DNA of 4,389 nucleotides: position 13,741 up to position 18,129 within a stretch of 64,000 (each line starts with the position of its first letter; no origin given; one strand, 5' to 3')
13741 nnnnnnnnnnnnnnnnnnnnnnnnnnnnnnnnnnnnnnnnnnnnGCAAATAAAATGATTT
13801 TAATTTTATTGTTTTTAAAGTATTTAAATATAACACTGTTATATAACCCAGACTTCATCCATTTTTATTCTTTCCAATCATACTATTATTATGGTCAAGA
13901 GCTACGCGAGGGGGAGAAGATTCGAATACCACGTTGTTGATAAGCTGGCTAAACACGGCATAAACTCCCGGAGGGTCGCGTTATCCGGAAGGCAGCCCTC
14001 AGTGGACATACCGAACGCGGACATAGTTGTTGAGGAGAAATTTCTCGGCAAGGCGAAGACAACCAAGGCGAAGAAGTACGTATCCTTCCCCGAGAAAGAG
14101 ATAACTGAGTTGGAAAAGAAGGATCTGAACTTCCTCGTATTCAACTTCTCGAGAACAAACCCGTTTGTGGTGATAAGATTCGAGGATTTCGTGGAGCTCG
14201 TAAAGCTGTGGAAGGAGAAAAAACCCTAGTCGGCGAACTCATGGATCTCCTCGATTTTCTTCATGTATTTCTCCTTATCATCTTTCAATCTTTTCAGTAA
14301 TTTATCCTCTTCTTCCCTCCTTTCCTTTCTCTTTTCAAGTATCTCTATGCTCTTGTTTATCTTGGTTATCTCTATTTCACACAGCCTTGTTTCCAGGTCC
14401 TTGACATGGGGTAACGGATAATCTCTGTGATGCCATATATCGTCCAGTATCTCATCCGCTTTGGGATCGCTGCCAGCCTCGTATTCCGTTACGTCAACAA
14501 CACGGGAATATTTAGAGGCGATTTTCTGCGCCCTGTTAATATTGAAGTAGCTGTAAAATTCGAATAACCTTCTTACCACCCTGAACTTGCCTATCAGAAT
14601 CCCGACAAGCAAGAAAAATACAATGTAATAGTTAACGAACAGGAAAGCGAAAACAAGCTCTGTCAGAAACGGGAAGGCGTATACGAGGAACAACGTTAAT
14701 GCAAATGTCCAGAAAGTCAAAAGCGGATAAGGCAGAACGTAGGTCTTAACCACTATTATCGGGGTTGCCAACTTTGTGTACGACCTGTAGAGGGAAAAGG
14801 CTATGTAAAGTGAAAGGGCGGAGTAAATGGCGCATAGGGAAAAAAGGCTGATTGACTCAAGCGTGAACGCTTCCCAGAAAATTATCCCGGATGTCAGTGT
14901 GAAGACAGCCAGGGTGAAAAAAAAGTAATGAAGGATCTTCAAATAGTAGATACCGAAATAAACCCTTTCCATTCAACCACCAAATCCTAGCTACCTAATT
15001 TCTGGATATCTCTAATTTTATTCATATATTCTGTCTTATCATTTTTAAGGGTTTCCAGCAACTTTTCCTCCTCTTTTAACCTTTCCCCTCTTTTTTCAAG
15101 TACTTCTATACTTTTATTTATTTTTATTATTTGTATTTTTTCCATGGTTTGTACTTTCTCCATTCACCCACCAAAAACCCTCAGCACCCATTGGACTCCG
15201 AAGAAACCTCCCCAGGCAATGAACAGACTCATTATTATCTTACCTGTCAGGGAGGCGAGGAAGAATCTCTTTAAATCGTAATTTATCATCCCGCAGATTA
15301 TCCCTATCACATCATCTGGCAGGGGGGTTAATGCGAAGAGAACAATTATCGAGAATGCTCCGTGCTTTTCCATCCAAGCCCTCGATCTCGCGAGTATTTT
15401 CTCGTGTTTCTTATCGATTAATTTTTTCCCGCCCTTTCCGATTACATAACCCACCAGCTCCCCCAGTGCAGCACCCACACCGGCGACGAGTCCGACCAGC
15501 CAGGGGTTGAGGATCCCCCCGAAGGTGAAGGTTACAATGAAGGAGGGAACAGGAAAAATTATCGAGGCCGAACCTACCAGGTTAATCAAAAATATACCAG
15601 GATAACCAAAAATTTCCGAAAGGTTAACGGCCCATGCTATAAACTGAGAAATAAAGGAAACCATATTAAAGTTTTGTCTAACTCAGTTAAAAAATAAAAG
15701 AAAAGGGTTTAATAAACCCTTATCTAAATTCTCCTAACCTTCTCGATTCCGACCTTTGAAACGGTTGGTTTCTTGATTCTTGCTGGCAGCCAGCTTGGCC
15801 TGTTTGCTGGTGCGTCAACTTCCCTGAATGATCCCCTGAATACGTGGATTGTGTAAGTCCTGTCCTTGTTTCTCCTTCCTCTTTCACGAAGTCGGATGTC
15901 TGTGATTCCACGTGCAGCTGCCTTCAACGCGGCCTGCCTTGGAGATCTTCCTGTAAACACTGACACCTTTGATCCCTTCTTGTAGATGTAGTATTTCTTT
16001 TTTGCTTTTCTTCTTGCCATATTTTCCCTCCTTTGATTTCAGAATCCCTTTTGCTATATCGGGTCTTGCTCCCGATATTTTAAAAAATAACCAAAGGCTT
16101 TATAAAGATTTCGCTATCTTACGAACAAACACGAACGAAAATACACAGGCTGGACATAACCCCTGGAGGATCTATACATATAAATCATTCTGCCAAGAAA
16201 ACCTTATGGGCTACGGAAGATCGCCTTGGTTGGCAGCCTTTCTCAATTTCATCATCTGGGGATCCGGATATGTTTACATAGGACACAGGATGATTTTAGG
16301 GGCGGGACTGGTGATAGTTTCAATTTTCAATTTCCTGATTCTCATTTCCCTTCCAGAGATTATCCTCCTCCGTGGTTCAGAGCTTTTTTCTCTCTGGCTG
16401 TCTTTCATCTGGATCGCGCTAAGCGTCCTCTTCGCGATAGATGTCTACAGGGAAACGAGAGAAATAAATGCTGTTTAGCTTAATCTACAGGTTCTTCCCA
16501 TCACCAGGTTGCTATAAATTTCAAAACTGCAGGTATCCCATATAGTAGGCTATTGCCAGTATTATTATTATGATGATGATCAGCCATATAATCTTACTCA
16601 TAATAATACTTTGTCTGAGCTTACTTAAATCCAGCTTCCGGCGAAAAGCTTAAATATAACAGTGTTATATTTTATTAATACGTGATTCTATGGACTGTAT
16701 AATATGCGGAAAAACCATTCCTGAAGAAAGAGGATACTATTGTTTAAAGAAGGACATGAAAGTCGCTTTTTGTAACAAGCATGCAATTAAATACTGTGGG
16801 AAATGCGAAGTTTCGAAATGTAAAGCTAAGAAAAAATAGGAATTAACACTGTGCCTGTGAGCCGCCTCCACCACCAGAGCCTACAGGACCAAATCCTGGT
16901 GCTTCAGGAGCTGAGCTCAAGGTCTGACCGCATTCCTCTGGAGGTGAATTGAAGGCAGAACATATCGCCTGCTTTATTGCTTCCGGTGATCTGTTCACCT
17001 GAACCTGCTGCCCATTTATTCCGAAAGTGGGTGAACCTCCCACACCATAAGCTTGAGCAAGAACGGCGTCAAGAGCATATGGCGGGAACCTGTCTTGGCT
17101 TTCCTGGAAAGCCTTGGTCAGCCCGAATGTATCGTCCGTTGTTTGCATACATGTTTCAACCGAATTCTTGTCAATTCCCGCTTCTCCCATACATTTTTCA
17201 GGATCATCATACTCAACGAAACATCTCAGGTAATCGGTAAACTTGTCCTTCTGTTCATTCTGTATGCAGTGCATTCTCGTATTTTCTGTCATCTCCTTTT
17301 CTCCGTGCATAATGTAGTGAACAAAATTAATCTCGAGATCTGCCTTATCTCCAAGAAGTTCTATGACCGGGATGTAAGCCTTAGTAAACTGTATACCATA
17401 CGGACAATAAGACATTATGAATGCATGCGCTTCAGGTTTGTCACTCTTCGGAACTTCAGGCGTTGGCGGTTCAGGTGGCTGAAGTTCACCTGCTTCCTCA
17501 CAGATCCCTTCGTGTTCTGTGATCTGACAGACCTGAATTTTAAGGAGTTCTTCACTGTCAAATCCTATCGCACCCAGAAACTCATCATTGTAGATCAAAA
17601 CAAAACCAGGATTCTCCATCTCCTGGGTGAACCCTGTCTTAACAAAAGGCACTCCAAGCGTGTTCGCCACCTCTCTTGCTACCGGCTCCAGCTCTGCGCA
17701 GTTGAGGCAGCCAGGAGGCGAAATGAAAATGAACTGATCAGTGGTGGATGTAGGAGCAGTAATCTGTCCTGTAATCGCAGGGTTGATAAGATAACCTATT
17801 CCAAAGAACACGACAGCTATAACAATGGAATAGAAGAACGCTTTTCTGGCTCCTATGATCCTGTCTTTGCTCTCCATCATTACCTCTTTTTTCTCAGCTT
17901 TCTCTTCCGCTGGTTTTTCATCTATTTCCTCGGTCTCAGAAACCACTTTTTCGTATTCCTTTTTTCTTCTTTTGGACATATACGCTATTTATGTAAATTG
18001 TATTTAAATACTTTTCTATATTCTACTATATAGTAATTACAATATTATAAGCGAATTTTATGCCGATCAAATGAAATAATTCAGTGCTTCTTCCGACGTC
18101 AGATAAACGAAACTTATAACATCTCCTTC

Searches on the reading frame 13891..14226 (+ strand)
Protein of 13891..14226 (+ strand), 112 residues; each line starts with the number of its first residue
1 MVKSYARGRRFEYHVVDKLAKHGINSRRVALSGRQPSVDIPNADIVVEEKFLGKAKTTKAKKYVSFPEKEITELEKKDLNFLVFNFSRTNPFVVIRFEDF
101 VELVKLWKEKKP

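Call 11: search_protein_families(library=pfam, proteins=[window:13891-14226:+], max_evalue=0.01)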
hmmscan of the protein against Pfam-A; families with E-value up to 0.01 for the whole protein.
seq(112 aa): 1 family
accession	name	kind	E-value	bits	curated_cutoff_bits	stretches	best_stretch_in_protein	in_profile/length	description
PF24608.2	PDDEXK_15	-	0.0042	17.4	27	0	4-109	2-123/164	Phage putative PDDEXK endonuclease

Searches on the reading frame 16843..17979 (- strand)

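Call 81: search_protein_families(library=pfam, proteins=[window:16843-17979:-], max_evalue=0.001)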
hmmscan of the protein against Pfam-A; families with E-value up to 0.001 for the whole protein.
window:16843-17979:- (378 aa): 1 family
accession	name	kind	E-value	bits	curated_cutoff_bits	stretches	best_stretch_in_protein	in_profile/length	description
PF13462.12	Thioredoxin_4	-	0.00085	20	23.2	0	185-339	18-163/165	Thioredoxin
